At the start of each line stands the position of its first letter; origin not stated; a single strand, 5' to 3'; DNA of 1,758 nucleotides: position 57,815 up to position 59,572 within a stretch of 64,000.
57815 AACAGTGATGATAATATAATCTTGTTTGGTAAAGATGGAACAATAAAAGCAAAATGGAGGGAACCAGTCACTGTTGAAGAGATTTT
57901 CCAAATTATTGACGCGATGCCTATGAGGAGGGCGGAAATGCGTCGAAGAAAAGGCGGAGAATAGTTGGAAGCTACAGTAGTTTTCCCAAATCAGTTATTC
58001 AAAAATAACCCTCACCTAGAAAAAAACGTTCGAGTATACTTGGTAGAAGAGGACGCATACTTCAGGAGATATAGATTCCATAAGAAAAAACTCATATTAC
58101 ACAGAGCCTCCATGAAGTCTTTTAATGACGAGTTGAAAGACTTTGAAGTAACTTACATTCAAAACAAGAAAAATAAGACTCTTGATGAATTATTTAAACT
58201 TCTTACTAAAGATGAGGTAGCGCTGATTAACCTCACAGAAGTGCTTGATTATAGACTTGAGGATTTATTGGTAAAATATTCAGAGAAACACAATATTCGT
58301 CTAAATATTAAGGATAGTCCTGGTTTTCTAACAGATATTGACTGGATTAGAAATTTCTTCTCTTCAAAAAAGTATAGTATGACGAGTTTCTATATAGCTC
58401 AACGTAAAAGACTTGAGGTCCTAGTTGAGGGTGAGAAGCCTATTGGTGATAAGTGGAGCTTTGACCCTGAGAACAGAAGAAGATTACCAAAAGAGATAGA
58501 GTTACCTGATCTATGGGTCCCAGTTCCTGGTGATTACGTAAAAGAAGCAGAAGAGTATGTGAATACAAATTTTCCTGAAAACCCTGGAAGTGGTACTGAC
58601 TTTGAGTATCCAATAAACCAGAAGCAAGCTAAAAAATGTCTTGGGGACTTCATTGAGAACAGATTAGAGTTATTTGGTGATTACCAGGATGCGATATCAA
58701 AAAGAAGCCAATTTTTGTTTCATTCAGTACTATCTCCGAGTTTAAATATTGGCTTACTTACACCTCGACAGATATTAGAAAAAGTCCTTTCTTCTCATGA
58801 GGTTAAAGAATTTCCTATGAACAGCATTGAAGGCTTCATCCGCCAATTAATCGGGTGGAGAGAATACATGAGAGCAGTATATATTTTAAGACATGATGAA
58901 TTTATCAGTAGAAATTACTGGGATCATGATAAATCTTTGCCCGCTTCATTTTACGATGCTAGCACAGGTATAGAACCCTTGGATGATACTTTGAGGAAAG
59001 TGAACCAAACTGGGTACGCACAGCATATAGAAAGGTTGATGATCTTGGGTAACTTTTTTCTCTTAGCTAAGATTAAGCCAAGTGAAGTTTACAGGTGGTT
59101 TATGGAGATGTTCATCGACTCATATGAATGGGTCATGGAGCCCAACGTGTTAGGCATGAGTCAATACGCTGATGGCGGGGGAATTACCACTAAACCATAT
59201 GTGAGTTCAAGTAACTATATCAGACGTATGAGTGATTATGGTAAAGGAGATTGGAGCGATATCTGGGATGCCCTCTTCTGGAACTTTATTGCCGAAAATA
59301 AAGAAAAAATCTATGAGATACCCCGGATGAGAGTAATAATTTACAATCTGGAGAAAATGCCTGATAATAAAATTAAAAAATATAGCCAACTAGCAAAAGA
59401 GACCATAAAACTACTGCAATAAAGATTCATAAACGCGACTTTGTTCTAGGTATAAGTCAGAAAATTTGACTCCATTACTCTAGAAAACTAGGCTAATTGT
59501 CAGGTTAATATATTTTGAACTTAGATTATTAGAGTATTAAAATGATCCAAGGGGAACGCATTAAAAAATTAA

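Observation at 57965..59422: A PhrB/CryB-lineage (FeS-BCP) photolyase homolog lacks all four [4Fe-4S] cysteine ligands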

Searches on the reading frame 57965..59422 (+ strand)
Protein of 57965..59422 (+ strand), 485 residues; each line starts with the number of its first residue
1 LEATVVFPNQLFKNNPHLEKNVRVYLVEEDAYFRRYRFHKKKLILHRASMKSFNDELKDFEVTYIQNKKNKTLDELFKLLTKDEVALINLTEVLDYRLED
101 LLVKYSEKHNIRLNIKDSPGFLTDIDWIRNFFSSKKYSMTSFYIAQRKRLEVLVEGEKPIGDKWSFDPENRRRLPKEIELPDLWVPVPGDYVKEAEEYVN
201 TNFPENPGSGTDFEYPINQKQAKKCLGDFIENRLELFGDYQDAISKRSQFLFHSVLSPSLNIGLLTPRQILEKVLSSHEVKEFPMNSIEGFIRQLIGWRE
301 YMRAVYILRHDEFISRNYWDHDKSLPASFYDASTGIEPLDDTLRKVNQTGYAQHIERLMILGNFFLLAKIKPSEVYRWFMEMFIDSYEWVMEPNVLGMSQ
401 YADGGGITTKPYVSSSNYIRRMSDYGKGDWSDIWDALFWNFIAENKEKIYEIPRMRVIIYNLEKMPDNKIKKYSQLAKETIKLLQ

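Call 3: search_protein_families(library=pfam, proteins=[window:57965-59422:+], max_evalue=0.01)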
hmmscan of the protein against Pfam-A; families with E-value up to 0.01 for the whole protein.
window:57965-59422:+ (485 aa): 2 families
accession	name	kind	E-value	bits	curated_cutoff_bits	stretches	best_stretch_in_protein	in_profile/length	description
PF04244.19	DPRP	-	1.8e-49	169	22.1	1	5-215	2-224/224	Deoxyribodipyrimidine photo-lyase-related protein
PF03441.19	FAD_binding_7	-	0.0001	22.2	27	1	316-421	32-135/203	FAD binding domain of DNA photolyase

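Call 4: search_solved_structures(query=window:57965-59419:+, max_evalue=0.001, show_alignments=3)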
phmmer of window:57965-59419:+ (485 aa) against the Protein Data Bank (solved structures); distinct sequences matched with E-value up to 0.001: 9.
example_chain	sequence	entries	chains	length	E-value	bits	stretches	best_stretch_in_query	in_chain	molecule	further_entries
5kcm_A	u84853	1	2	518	4.8e-81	276.1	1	32-454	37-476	(6-4) photolyase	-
4dja_A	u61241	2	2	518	6.4e-81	275.7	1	33-454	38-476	Photolyase | Photolyase PhrB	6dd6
9hnk_A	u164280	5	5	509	1.1e-80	274.9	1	23-477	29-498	Cryptochrome/photolyase family protein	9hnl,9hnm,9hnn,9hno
5lfa_A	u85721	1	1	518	2.3e-80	273.8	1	33-454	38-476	(6-4) photolyase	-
9q8f_A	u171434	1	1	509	7.3e-80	272.2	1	23-477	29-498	Cryptochrome/photolyase family protein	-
8ijy_A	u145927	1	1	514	9.8e-78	265.2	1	20-468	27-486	Deoxyribodipyrimidine photolyase-related protein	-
3zxs_A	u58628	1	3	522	1.7e-70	241.3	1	28-465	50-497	CRYPTOCHROME B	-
7ykn_A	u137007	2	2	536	1.1e-60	209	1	88-468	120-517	Cryptochrome/photolyase family protein | 6-4 photolyase (FeS-BCP, CryPro)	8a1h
1dnp_A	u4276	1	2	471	2.6e-06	29.6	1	199-387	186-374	DNA PHOTOLYASE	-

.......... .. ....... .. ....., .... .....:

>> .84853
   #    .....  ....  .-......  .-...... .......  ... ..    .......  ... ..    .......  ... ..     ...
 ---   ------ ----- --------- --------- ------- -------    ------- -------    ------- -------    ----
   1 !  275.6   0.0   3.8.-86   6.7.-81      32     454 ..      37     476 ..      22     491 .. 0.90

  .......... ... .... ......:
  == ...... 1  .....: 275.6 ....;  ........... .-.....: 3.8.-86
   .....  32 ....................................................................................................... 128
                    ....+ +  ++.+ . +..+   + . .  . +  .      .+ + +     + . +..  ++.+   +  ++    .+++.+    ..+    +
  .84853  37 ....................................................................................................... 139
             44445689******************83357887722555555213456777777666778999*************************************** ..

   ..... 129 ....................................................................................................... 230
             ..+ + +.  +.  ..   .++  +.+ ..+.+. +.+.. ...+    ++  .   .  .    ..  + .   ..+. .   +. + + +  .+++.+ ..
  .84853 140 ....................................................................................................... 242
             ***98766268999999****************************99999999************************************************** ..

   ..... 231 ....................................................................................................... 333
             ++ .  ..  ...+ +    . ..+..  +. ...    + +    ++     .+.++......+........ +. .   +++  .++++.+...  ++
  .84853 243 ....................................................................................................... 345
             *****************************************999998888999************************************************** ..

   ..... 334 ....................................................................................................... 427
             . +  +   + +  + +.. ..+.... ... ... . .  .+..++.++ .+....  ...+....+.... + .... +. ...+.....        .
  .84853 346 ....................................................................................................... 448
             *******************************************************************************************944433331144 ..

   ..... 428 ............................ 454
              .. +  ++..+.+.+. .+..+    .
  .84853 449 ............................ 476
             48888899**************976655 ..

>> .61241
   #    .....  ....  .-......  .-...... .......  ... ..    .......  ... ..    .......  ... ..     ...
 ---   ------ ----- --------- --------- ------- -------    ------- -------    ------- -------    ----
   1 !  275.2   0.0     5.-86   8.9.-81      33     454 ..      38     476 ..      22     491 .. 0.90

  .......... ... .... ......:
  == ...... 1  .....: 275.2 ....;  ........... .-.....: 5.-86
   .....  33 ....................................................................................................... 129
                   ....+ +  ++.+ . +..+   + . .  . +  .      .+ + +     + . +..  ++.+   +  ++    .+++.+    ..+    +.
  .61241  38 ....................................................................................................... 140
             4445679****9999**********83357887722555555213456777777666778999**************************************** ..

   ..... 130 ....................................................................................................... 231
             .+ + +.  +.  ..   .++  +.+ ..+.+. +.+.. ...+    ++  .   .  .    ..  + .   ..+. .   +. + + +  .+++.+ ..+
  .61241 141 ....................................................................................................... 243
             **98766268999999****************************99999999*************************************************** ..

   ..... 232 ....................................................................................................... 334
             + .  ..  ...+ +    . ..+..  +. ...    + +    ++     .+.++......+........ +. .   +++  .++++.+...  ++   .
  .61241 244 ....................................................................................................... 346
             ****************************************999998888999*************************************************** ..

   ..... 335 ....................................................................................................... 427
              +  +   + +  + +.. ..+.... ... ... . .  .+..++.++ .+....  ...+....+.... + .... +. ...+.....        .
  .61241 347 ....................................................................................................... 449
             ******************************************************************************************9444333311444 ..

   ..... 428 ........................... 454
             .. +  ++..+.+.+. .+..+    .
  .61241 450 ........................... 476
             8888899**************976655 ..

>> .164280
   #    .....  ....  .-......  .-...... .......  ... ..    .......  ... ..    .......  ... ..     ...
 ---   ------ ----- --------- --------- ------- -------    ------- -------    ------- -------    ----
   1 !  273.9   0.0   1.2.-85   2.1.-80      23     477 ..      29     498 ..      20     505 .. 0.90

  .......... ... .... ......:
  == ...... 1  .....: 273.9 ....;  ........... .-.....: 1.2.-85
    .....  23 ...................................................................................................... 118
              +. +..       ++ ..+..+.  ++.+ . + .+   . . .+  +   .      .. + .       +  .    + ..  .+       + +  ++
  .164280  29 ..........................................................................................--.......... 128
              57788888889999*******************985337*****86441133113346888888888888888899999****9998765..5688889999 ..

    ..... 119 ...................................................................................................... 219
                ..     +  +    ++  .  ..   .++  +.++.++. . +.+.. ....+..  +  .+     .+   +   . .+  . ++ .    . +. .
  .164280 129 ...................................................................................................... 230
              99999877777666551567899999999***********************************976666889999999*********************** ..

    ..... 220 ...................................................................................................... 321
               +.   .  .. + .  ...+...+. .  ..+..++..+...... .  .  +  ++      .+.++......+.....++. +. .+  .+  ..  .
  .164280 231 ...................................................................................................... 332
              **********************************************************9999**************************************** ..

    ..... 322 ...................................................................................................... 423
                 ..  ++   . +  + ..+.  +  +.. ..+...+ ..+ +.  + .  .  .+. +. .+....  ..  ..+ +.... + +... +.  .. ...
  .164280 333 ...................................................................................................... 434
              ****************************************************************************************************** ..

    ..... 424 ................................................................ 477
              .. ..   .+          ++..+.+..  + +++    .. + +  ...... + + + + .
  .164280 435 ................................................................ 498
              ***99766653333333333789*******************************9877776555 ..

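Call 5: find_homologous_proteins(query=window:57965-59419:+, max_evalue=1e-10)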
Query window:57965-59419:+ (485 aa): 7961 proteins with E <= 1e-10 among 8000 candidates; the best 120 are listed.
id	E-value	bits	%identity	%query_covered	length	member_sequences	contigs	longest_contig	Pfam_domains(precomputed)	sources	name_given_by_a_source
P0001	2.1e-274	929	82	100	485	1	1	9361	PF04244.20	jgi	jgi:deoxyribodipyrimidine photolyase-related protein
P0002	2.2e-266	902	91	90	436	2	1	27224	PF04244.20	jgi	jgi:deoxyribodipyrimidine photolyase-related protein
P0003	9.7e-262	887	89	90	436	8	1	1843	PF04244.20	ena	-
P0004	3.3e-192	658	60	99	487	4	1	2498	PF04244.20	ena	-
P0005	6.5e-184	630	57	99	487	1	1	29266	PF04244.20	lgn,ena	-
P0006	1.1e-181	623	60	94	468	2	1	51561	PF04244.20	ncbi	-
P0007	1.8e-180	619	61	90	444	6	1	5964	PF04244.20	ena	-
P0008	3.5e-172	592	60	89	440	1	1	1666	PF04244.20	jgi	jgi:deoxyribodipyrimidine photolyase-related protein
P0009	2.1e-167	576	53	99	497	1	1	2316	PF04244.20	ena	-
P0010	4.1e-166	572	53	97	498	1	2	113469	PF04244.20,PF03441.20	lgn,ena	-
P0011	2.0e-165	569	53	99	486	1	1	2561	PF04244.20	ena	-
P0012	1.2e-164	567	52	96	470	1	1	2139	PF04244.20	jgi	jgi:deoxyribodipyrimidine photolyase-related protein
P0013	4.7e-164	565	53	96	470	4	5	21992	PF04244.20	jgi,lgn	jgi:deoxyribodipyrimidine photolyase-related protein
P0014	4.9e-163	561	51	99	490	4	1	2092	PF04244.20,PF03441.20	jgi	jgi:deoxyribodipyrimidine photolyase-related protein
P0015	5.6e-163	561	50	99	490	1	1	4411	PF04244.20,PF03441.20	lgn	-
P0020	3.4e-161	555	51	99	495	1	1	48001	PF04244.20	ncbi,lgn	-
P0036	1.2e-157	544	51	99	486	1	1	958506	PF04244.20,PF03441.20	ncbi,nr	ncbi:MAG: cryptochrome/photolyase family protein [Cyclobacteriaceae bacterium]|nr:cryptochrome/photo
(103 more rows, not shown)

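Call 31: search_protein_representatives(protein=window:57965-59419:+)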
Query: 485 residues. Proteins with E-value up to 0.001 (for the whole library): 4228; up to 1e-10: 2464; up to 1e-30: 1001. The best 150 are listed.
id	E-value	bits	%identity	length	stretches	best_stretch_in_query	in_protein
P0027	1.2e-159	548.5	51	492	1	2-482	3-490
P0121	1.7e-142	492.0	46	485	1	4-477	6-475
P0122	7.5e-131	453.6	45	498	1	1-475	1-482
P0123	9.6e-131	453.2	44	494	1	3-467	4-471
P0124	1.7e-130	452.4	44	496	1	2-482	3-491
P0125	9.3e-129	446.7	45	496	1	5-477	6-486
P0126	5.2e-128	444.2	47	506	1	4-477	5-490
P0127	1.2e-127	443.0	43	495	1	1-466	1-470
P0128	3.3e-125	435.0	43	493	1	2-479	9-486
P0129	1.2e-124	433.1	43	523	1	3-476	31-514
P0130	4.2e-124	431.3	44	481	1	5-477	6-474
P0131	4.5e-124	431.2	45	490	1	3-477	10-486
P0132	9.9e-123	426.8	45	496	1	3-480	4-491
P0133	4.8e-122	424.5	43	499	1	3-480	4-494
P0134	5.6e-122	424.3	43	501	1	1-479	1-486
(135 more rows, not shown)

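Call 36: find_encoding_contigs(protein=P0006, flank=6000, max_places=3)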
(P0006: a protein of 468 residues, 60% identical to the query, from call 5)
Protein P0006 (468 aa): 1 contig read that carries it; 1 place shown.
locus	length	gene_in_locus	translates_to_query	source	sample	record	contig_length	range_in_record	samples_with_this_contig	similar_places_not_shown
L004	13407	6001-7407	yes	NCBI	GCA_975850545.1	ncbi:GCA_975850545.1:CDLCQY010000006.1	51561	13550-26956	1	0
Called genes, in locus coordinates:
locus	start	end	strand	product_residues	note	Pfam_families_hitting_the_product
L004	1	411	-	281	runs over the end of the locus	PF02596:DUF169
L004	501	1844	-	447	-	PF00875:DNA_photolyase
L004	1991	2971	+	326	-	PF04463:2-thiour_desulf, PF08349:DUF1722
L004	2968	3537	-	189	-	PF04191:PEMT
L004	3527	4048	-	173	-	PF04832:SOUL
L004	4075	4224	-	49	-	-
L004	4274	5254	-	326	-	PF14249:Tocopherol_cycl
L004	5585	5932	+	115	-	PF13778:DUF4174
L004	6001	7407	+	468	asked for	PF04244:DPRP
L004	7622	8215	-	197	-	PF08534:Redoxin, PF00578:AhpC-TSA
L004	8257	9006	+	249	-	PF04240:Caroten_synth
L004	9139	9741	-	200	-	PF00081:Sod_Fe_N, PF02777:Sod_Fe_C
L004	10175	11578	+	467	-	PF00939:Na_sulph_symp, PF03600:CitMHS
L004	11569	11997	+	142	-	-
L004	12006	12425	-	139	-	-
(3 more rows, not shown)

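Call 37: find_encoding_contigs(protein=P0005, flank=6000, max_places=3)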
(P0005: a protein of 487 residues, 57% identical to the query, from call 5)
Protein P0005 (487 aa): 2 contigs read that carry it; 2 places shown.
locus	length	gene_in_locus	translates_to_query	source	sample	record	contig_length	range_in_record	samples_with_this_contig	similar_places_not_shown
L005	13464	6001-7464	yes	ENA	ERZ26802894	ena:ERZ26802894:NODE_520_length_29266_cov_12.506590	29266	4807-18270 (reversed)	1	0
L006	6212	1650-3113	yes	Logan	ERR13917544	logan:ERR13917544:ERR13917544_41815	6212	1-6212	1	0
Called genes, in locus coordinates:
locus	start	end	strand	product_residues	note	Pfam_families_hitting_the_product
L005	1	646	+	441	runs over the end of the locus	PF00875:DNA_photolyase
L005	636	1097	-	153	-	PF08534:Redoxin, PF00578:AhpC-TSA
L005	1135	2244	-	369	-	PF01266:DAO (faint), PF01494:FAD_binding_3 (faint), PF07992:Pyr_redox_2 (faint)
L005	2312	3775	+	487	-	PF00070:Pyr_redox (faint), PF00890:FAD_binding_2 (faint), PF01266:DAO (faint), PF01494:FAD_binding_3, PF01593:Amino_oxidase, PF03486:HI0933_like (faint), PF07992:Pyr_redox_2 (faint), PF13450:NAD_binding_8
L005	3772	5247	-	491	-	PF00070:Pyr_redox (faint), PF01266:DAO, PF01593:Amino_oxidase, PF13450:NAD_binding_8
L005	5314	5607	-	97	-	-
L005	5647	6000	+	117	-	PF13778:DUF4174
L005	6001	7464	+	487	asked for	PF04244:DPRP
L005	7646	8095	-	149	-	-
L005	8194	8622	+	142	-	PF01243:PNPOx_N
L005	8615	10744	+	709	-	PF01326:PPDK_N, PF00391:PEP-utilizers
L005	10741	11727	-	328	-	PF14249:Tocopherol_cycl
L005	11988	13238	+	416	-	PF07690:MFS_1, PF12832:MFS_1_like, PF13347:MFS_2 (weak), PF00083:Sugar_tr, PF07690:MFS_1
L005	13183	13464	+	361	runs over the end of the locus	PF04463:2-thiour_desulf, PF08349:DUF1722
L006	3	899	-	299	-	?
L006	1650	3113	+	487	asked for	PF04244:DPRP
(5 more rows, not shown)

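Call 45: find_encoding_contigs(protein=P0010, flank=4000, max_places=1)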
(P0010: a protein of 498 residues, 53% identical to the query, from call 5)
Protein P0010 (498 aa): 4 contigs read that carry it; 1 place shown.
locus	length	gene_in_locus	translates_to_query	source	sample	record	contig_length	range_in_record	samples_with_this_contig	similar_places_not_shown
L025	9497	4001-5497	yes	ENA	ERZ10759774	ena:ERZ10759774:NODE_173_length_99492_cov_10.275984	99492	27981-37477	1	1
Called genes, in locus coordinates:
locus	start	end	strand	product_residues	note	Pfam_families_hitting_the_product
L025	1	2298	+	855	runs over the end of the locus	PF25275:Golvesin_C, PF00041:fn3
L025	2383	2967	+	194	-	PF02502:LacAB_rpiB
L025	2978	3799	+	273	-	PF03099:BPL_LplA_LipB, PF02237:BPL_C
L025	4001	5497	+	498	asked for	PF04244:DPRP, PF03441:FAD_binding_7 (weak)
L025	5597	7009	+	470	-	-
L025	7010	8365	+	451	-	PF00875:DNA_photolyase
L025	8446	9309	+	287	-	PF01555:N6_N4_Mtase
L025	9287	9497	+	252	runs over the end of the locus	PF14511:RE_EcoO109I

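Call 46: find_encoding_contigs(protein=P0020, flank=4000, max_places=1)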
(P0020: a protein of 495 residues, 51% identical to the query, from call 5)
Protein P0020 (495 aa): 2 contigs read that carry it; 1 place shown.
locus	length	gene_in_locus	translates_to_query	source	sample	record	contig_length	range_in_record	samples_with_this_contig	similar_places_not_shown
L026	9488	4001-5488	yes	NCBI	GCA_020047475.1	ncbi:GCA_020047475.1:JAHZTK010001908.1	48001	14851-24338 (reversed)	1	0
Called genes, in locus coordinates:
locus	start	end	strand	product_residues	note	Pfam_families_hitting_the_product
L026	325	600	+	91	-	-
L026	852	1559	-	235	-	-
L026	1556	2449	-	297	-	PF00892:EamA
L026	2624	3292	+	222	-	PF00753:Lactamase_B, PF19583:ODP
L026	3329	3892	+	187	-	PF13489:Methyltransf_23, PF01209:Ubie_methyltran, PF13649:Methyltransf_25, PF13847:Methyltransf_31, PF08241:Methyltransf_11, PF08242:Methyltransf_12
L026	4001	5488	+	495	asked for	PF04244:DPRP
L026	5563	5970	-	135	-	PF05818:TraT (weak), PF13441:Gly-zipper_YMGG, PF13436:Gly-zipper_OmpA (weak)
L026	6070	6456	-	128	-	PF04126:Cyclophil_like, PF18050:Cyclophil_like2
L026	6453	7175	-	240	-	PF04402:SIMPL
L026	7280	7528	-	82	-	-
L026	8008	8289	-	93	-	-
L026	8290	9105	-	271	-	-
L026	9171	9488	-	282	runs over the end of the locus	PF01797:Y1_Tnp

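Call 47: find_encoding_contigs(protein=P0036, flank=4000, max_places=1)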
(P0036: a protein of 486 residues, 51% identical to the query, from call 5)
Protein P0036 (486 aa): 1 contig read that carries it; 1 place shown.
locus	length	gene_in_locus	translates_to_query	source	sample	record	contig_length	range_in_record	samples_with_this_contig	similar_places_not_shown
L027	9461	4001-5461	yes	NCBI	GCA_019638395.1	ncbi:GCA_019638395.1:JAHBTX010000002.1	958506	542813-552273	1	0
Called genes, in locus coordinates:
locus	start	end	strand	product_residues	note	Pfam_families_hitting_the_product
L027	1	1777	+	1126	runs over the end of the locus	PF00930:DPPIV_N (faint), PF23381:Beta-prop_IFT122_1st (faint), PF26549:Tricorn_N, PF26550:Tricorn_2nd, PF07676:PD40 (weak), PF26549:Tricorn_N, PF01979:Amidohydro_1, PF07969:Amidohydro_3, +2 more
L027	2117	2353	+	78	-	-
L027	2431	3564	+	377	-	PF04326:SLFN_AlbA_2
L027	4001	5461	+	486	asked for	PF04244:DPRP, PF03441:FAD_binding_7 (weak)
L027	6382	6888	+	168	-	-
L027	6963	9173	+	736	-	PF07715:Plug, PF00593:TonB_dep_Rec_b-barrel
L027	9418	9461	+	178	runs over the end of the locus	PF03929:PepSY_TM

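Call 48: find_encoding_contigs(protein=P0002, flank=6000, max_places=1)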
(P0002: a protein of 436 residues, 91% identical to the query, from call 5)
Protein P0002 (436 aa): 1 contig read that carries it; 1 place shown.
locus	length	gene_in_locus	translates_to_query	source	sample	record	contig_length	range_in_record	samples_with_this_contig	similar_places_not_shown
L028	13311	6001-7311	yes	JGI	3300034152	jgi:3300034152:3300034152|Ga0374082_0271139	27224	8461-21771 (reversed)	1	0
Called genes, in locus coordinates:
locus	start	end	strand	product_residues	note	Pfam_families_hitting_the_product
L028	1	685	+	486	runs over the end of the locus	PF01139:RtcB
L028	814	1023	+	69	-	PF04434:SWIM (weak)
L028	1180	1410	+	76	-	-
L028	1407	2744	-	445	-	-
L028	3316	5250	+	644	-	PF02730:AFOR_N, PF01314:AFOR_C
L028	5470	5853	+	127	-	PF13778:DUF4174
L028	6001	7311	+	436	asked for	PF04244:DPRP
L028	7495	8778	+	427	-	PF00875:DNA_photolyase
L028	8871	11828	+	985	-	-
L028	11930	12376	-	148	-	PF12903:DUF3830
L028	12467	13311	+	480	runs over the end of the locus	PF00149:Metallophos (faint), PF02872:5_nucleotid_C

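Call 49: predict_structure(alignment_id=A1)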
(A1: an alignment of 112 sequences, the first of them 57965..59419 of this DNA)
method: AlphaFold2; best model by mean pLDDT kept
length: 485 residues; sequences in the alignment: 112
mean_pLDDT: 94.2   pTM: 0.94
mean pLDDT of the five models: 94.2, 93.9, 93.3, 93.0, 92.8
residues with pLDDT >= 90: 432; 70-90: 41; 50-70: 11; < 50: 1
segments of 3 or more residues with pLDDT < 50: none
pLDDT, mean of each block of 10 residues (from residue 1): 97 94 97 98 99 96 96 98 98 96 98 96 96 90 96 95 92 92 95 98 97 97 98 97 92 96 98 98 97 96 93 83 96 97 97 94 95 96 97 81 59 89 95 98 92 85 95 97 94
secondary structure, 60 per line:
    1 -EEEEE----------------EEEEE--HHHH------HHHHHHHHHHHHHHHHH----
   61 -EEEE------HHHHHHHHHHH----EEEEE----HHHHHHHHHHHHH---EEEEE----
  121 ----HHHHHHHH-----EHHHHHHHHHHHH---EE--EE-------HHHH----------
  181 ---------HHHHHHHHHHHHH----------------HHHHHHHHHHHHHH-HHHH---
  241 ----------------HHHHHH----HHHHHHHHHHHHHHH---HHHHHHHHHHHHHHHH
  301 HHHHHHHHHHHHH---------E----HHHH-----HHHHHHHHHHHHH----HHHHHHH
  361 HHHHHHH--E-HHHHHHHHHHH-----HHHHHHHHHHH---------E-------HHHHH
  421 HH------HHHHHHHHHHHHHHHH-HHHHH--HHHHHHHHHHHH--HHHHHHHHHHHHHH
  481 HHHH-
elements in order: E2-6 E23-27 H30-33 H40-56 E62-65 H72-82 E87-91 H96-108 E112-116 H125-132 H139-150 H167-170 H190-202 H219-232 H234-237 H257-262 H267-281 H285-313 H328-331 H337-349 H354-367 H372-382 H388-398 H416-422 H429-444 H446-450 H453-464 H467-484
